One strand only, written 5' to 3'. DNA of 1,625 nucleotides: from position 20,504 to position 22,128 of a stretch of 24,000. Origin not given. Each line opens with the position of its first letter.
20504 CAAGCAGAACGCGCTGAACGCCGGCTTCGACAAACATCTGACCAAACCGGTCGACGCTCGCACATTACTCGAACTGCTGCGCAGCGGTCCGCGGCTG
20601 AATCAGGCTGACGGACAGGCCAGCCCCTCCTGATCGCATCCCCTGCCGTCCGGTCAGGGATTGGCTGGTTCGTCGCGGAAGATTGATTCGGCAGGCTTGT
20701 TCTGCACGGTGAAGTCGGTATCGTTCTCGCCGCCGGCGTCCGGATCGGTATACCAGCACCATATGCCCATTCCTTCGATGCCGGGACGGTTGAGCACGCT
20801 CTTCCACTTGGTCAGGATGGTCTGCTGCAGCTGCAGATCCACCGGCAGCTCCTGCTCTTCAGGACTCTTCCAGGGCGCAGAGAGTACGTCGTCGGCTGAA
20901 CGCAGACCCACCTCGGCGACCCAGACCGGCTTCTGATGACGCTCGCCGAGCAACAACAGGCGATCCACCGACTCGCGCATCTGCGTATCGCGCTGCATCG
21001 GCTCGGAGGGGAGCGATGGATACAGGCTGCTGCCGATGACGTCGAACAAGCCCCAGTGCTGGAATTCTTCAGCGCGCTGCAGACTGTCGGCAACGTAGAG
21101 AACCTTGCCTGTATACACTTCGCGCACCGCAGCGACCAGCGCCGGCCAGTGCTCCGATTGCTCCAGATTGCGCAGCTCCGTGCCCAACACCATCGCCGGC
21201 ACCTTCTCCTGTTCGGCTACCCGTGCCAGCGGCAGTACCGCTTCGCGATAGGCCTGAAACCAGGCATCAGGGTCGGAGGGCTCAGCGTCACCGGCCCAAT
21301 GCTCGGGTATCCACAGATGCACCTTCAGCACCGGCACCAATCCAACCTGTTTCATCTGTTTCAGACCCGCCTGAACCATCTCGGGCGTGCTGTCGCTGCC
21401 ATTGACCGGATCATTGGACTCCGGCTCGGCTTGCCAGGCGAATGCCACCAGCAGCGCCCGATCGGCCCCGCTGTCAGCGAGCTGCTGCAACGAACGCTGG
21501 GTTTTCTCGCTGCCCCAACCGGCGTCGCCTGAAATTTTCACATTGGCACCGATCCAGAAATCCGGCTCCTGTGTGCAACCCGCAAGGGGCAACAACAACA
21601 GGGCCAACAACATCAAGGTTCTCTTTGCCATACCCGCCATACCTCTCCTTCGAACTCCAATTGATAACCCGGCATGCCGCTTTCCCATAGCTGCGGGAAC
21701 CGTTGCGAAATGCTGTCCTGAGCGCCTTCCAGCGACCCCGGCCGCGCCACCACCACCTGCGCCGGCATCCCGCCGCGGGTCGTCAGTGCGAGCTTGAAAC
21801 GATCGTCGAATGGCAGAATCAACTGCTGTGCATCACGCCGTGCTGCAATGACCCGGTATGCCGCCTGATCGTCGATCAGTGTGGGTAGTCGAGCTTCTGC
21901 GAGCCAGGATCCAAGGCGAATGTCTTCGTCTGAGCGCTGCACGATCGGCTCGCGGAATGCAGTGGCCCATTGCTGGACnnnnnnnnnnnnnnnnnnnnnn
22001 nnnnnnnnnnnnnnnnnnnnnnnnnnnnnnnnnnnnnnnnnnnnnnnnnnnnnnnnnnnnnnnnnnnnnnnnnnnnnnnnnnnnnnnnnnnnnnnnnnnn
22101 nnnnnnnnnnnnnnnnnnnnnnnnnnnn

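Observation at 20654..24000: Uncharacterised three-gene synthase-type exopolysaccharide module: processive GT2, unknown 505-aa membrane protein, TIM-barrel hydrolase lipoprotein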

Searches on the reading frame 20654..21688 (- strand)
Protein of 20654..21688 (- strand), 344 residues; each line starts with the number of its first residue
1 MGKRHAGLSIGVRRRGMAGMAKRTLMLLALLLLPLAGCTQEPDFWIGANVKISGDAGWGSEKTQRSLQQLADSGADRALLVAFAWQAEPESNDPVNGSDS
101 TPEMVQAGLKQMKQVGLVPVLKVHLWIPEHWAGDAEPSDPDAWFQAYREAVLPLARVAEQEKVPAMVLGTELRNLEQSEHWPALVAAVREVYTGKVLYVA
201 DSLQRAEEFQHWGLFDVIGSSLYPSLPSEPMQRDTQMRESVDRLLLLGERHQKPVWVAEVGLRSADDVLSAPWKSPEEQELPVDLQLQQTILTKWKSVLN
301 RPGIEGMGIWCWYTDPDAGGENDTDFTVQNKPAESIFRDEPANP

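Call 5: search_protein_families(library=pfam, proteins=[window:20654-21688:-], max_evalue=0.1)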
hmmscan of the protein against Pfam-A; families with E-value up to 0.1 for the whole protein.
window:20654-21688:- (344 aa): 2 families
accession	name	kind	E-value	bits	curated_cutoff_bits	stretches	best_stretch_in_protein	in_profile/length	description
PF22612.2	GH113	-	8.9e-31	107.8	27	1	57-331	11-289/289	Glycoside Hydrolase Family 113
PF07745.19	Glyco_hydro_53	-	8.6e-06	25.4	24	1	213-315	204-304/340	Glycosyl hydrolase family 53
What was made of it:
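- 20654..21631 (-): xagD: 325-aa GH113-type periplasmic lipoprotein (the longest ORF extends to 21688). Pfam GH113 at 8.9e-31 (call 5).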

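Call 6: search_protein_families(library=ncbifam, proteins=[window:20654-21688:-], max_evalue=0.1)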
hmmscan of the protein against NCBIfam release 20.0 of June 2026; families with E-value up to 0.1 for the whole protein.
window:20654-21688:- (344 aa): 0 families
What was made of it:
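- Checked: The 505-aa ORF (21613-23130) has no Pfam or NCBIfam hit (calls 5, 6).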

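Call 29: search_solved_structures(query=window:20654-21688:-, max_evalue=1, show_alignments=2)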
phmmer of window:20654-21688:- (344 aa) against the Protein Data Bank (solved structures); distinct sequences matched with E-value up to 1: 8.
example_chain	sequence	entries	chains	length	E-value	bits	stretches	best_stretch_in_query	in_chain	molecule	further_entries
5ylh_A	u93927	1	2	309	2.9e-15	59.5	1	137-338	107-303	beta-1,4-mannanase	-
5yli_B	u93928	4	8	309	1.7e-14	57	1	137-338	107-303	beta-1,4-mannanas | beta-1,4-mannanase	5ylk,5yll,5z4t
4cd6_A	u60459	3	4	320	7.2e-13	51.6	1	57-337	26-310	ENDO-BETA-1,4-MANNANASE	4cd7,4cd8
3civ_A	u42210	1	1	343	8.2e-13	51.4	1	57-337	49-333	Endo-beta-1,4-mannanase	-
7dv7_A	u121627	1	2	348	2.3e-12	50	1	54-338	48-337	Endo-beta-1,4-mannanase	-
7dvz_A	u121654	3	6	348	4.5e-12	49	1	54-338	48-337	Endo-beta-1,4-mannanase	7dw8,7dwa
7dvj_A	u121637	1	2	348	1.4e-11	47.4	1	54-338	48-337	Endo-beta-1,4-mannanase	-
5b12_A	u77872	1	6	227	0.14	14.5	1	104-158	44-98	Halohydrin epoxidase B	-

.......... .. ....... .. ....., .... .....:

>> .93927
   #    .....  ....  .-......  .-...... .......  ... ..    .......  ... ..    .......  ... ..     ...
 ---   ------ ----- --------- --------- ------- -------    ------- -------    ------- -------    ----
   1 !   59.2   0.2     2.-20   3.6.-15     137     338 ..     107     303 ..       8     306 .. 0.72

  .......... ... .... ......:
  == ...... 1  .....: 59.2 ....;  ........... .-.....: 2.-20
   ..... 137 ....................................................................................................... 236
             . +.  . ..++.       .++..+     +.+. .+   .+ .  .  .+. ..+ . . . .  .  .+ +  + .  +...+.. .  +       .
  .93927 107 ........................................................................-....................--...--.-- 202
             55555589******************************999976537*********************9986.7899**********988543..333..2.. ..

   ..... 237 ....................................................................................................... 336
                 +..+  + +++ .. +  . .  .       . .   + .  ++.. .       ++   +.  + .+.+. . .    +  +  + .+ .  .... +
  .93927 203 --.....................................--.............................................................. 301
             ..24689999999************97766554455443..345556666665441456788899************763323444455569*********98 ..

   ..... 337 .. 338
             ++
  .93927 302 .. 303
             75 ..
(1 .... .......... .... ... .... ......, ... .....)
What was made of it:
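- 20654..21631 (-): The only PDB relatives are GH113 beta-1,4-mannanases, best 2.9e-15 (call 29).
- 21170..21184 (-): GTELR: candidate acid/base glutamate of XagD (E152 counted from ATG 21631). Aligns with GCEMV of the GH113 structure 5ylh (call 29).
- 20906..20920 (-): VAEVG: candidate nucleophile glutamate of XagD (E240). The deposited variant 5yli has FVAAG at this position (call 29).
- On GH113 (clan GH-A retaining beta-mannanases): The only PDB relatives are GH113 enzymes (call 29). E152 (GTELR) and E240 (VAEVG) align with the GH113 catalytic positions, and the 5yli variant is E-to-A at the second (call 29).
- XagD's only solved relatives are mannanases (call 29). The hydrolase is GH113, not GH17 (calls 5, 29).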

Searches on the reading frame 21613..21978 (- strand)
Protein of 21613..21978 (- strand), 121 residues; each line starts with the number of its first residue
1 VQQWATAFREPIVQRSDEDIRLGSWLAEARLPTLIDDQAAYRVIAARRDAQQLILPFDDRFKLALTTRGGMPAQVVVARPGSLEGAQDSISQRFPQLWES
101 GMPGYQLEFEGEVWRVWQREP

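Call 91: predict_structure(alignment_id=A5)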
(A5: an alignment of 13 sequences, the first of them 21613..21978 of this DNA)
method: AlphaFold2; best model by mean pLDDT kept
length: 121 residues; sequences in the alignment: 13
mean_pLDDT: 69.7   pTM: 0.64
mean pLDDT of the five models: 69.7, 63.5, 60.6, 51.9, 43.0
residues with pLDDT >= 90: 0; 70-90: 56; 50-70: 65; < 50: 0
segments of 3 or more residues with pLDDT < 50: none
pLDDT, mean of each block of 10 residues (from residue 1): 58 60 69 76 70 83 75 72 74 73 68 60 52
secondary structure, 60 per line:
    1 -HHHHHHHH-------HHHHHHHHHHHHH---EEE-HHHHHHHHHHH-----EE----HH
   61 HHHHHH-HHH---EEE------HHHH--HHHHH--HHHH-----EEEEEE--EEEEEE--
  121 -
elements in order: H2-9 H17-29 E33-35 H37-47 H59-66 E74-76 H83-86 H89-93 H96-99 E105-110 E113-118

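Call 93: fold_search(model_id=the predicted structure, library=pdb)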
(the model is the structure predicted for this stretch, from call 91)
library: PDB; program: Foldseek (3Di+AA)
matches with E <= 10: 455; with E <= 0.001: 0
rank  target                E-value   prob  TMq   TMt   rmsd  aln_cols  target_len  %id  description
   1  6jcl_C                2.7e-01  0.20  0.34  0.23   9.0       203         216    9  Crystal structure of cofactor-bound Rv0187 from MTB (released 2019-12-11)
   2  3tfw_A                2.7e-01  0.18  0.33  0.22   8.6       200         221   10  Crystal structure of a putative O-methyltransferase from Klebsiella pneumoniae (released 2011-09-28)
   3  7n79_A                2.7e-01  0.15  0.24  0.10  11.1        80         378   16  O2-, PLP-dependent desaturase Plu4 holo-enzyme (released 2021-10-06)
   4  7rf9_A                2.9e-01  0.15  0.24  0.10  11.0        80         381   16  O2-, PLP-dependent desaturase Plu4 intermediate-bound enzyme (released 2021-10-06)
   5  3tfw_B                3.3e-01  0.16  0.33  0.22   8.6       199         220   10  Crystal structure of a putative O-methyltransferase from Klebsiella pneumoniae (released 2011-09-28)
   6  6jcl_B                3.9e-01  0.25  0.39  0.25   8.6       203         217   10  Crystal structure of cofactor-bound Rv0187 from MTB (released 2019-12-11)
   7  5k09_B                4.4e-01  0.15  0.35  0.24   8.8       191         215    8  Crystal Structure of COMT in complex with a thiazole ligand (released 2016-09-07)
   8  7rgb_B                4.7e-01  0.28  0.39  0.16  10.7       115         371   16  O2-, PLP-dependent desaturase Plu4 product-bound enzyme (released 2021-10-06)
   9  6jcl_A                4.7e-01  0.15  0.35  0.23   8.9       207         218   10  Crystal structure of cofactor-bound Rv0187 from MTB (released 2019-12-11)
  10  7rf9_C                5.0e-01  0.15  0.26  0.11  10.5        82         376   17  O2-, PLP-dependent desaturase Plu4 intermediate-bound enzyme (released 2021-10-06)
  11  7rf9_D                5.3e-01  0.14  0.26  0.11  10.5        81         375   17  O2-, PLP-dependent desaturase Plu4 intermediate-bound enzyme (released 2021-10-06)
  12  7rf9_B                5.3e-01  0.14  0.26  0.11  10.6        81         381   17  O2-, PLP-dependent desaturase Plu4 intermediate-bound enzyme (released 2021-10-06)
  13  2fpo_A                5.7e-01  0.20  0.39  0.30   7.5       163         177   16  Putative methyltransferase yhhF from Escherichia coli. (released 2006-02-28)
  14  3tr6                  5.7e-01  0.10  0.24  0.15  12.1       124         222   12  Structure of a O-methyltransferase from Coxiella burnetii (released 2011-09-28)
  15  6pi9                  6.0e-01  0.15  0.35  0.20   8.1       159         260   12  Crystal structure of 16S rRNA methyltransferase RmtF in complex with S-Adenosyl-L-homocysteine (released 2019-07-10)
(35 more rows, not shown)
